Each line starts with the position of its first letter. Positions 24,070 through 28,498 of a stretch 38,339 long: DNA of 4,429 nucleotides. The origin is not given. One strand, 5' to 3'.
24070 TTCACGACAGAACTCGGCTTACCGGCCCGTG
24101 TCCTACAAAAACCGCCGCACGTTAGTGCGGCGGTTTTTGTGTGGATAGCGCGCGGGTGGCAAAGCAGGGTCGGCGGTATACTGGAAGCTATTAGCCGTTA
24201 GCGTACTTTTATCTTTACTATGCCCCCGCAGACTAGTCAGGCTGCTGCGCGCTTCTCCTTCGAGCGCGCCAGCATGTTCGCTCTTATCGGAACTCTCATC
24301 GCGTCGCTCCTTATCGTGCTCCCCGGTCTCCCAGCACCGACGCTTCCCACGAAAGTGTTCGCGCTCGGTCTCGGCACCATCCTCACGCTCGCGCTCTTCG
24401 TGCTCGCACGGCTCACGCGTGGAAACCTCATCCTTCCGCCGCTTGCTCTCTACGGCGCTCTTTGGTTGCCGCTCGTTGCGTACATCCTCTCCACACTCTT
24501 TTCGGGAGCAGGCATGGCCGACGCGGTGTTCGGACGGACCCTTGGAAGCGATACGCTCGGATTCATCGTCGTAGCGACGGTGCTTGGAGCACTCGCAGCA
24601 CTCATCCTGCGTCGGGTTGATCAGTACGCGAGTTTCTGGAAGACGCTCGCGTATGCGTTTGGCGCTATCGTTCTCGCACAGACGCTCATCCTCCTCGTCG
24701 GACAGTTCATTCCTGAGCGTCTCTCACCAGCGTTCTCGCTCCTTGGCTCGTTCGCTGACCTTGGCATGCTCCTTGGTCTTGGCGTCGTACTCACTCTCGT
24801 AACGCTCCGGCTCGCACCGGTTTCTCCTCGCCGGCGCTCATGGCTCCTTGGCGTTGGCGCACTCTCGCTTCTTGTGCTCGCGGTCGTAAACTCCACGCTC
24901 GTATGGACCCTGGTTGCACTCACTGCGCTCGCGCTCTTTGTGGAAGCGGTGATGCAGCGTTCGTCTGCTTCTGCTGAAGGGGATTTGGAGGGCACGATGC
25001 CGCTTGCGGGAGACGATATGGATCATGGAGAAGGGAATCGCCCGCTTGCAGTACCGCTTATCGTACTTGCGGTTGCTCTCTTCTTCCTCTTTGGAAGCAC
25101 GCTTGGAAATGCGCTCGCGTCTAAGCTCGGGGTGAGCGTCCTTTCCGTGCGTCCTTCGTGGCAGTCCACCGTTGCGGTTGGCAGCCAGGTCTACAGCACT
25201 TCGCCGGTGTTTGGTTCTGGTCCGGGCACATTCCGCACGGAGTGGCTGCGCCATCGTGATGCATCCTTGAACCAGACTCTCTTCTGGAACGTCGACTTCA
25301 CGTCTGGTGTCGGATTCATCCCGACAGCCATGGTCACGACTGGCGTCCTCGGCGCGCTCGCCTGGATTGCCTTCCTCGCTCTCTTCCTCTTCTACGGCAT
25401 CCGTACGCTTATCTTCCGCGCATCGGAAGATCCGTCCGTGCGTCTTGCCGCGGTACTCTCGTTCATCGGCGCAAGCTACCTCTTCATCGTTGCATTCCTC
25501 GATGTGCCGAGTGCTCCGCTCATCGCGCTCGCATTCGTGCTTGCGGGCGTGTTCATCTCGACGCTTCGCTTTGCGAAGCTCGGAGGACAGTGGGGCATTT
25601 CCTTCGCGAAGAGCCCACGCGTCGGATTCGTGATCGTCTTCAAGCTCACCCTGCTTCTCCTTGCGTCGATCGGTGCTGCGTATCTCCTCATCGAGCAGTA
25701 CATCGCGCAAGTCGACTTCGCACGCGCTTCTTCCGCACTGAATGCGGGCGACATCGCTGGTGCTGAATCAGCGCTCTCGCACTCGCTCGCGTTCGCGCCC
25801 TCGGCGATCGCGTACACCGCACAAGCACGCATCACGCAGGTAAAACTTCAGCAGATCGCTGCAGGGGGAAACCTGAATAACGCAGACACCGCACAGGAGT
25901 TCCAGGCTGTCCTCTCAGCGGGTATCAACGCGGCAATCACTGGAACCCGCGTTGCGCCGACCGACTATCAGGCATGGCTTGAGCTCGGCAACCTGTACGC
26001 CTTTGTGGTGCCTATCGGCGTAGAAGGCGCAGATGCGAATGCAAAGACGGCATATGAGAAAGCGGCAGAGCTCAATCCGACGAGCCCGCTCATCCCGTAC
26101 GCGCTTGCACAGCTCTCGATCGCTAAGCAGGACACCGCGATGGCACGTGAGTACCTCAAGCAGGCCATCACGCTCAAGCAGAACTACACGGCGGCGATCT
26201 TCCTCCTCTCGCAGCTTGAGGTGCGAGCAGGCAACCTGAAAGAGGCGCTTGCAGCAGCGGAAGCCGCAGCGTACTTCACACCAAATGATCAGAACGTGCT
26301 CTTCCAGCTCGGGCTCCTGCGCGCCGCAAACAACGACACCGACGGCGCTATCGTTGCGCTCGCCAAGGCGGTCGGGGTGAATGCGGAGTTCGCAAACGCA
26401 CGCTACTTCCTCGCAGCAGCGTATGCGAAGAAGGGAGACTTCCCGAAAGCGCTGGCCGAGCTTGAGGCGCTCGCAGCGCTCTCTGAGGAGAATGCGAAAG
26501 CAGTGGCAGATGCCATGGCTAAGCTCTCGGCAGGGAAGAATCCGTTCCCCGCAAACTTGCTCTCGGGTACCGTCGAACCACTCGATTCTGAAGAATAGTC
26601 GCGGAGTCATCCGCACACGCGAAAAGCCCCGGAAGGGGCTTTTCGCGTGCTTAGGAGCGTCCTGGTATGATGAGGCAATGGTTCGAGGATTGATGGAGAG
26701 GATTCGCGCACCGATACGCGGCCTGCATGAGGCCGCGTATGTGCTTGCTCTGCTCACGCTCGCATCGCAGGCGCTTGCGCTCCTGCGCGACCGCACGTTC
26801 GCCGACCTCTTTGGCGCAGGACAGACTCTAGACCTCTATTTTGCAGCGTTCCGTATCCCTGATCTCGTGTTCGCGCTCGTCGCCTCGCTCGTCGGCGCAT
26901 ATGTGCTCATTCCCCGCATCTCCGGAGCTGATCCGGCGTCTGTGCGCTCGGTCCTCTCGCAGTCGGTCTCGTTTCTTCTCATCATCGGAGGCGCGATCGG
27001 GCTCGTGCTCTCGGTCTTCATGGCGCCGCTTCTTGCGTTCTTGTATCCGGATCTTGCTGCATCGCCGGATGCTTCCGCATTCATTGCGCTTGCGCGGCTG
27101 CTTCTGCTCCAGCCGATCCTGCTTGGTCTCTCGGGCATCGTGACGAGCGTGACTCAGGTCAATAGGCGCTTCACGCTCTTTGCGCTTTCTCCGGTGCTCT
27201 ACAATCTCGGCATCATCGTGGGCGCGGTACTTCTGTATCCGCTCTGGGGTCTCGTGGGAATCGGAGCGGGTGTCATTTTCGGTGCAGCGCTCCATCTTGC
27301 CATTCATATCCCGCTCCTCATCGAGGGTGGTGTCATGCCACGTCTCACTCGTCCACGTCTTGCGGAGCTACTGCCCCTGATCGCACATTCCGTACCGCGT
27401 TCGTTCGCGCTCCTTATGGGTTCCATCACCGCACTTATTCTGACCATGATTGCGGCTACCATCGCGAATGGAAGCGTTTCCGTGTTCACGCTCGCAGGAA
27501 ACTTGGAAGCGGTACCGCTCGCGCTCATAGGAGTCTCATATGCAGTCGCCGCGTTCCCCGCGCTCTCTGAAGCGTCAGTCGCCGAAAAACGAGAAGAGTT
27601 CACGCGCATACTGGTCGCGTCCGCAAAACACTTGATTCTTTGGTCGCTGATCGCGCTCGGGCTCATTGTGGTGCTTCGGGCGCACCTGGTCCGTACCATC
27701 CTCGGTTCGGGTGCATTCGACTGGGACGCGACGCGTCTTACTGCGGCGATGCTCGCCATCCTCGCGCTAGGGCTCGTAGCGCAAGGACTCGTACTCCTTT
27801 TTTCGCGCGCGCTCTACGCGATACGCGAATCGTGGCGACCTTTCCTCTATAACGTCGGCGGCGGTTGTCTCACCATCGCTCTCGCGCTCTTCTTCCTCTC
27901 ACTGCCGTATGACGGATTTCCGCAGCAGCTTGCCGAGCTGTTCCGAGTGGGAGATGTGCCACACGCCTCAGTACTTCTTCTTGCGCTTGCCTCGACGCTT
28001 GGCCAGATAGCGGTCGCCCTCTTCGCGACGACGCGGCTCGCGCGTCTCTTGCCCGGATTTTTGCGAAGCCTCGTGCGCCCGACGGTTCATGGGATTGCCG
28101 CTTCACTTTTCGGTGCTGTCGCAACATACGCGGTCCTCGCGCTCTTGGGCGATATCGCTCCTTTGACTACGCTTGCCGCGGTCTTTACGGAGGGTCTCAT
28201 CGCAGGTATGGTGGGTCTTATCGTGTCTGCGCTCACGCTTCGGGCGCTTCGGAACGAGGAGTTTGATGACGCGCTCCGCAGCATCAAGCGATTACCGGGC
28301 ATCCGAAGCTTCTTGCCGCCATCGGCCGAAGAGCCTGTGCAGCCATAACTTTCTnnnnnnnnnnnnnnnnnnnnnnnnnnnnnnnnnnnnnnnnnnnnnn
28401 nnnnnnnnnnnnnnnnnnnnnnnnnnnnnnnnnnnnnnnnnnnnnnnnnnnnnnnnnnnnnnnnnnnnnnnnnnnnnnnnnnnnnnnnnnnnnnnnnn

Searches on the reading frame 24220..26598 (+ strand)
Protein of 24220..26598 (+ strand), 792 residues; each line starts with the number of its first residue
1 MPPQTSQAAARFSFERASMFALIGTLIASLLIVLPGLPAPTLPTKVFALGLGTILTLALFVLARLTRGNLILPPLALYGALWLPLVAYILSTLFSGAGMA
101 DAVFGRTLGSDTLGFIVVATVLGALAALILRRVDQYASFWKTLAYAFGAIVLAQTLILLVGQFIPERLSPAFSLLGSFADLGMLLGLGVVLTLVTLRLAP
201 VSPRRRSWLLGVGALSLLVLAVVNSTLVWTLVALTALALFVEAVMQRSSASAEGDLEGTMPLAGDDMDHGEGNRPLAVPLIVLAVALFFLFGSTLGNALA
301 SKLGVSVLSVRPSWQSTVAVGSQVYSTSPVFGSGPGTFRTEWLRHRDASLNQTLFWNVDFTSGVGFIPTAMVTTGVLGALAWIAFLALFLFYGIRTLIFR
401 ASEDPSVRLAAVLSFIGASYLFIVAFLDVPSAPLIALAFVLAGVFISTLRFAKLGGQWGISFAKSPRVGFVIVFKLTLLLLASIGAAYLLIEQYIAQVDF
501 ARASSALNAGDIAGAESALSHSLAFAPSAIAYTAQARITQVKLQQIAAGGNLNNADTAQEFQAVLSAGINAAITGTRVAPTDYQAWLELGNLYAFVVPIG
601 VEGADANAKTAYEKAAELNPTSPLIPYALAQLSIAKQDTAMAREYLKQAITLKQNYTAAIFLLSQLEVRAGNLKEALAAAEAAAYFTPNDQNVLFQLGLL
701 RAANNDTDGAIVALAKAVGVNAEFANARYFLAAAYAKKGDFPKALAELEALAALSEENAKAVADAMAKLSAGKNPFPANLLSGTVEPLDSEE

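Call 22: search_protein_families(library=pfam, proteins=[window:24220-26598:+], max_evalue=0.01)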
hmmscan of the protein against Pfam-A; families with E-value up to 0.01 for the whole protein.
window:24220-26598:+ (792 aa): 9 families
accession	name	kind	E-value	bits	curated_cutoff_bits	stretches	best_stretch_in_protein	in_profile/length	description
PF14559.12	TPR_19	-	4.1e-11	43.5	25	2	703-769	3-68/68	Tetratricopeptide repeat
PF13431.12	TPR_17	-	1.2e-07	31.8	24.4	0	611-643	1-33/34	Tetratricopeptide repeat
PF07719.23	TPR_2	-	1.6e-07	31.3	27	0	725-758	1-34/34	Tetratricopeptide repeat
PF23914.1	TPR_CcmH_CycH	-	2.3e-07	31.2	42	1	579-689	46-153/158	Cytochrome c-type biogenesis protein H TPR domain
PF13181.12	TPR_8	-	2.4e-06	27.7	25.7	0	627-655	5-33/34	Tetratricopeptide repeat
PF13428.12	TPR_14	-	4e-05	24.3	23.5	0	726-761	2-37/44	Tetratricopeptide repeat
PF13414.12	TPR_11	-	0.0011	19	26.8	0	703-739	6-42/42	TPR repeat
PF13432.12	TPR_16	-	0.0015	19.4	32.7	1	696-756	2-62/65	Tetratricopeptide repeat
PF25064.1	ARM_TT21_5th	-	0.0037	18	27.8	1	629-717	7-98/117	TT21 fifth ARM repeats domain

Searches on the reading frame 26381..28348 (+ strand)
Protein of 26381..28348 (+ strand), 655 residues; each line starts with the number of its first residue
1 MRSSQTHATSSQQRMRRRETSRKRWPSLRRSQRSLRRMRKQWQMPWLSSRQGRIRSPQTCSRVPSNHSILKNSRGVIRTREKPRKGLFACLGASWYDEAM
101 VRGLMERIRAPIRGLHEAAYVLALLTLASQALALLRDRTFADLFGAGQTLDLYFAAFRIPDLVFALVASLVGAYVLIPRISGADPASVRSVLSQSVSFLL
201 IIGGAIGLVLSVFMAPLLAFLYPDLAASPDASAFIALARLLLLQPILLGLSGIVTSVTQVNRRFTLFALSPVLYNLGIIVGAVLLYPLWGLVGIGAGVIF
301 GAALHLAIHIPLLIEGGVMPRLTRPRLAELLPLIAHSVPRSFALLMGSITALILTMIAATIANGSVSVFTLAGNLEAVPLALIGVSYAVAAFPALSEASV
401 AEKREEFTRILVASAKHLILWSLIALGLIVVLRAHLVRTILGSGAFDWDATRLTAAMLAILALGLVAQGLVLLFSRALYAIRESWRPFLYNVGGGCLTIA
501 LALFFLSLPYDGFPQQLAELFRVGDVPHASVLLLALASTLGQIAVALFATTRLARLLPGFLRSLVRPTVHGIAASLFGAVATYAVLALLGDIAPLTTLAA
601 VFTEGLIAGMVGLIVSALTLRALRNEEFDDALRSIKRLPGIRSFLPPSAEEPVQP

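Call 22: search_protein_families(library=pfam, proteins=[window:26381-28348:+], max_evalue=0.01)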
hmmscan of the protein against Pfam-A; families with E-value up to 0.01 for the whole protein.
window:26381-28348:+ (655 aa): 1 family
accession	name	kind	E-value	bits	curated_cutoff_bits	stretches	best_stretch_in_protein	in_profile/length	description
PF03023.19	MurJ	-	9.3e-46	156.8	27.4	1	140-586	1-433/451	Lipid II flippase MurJ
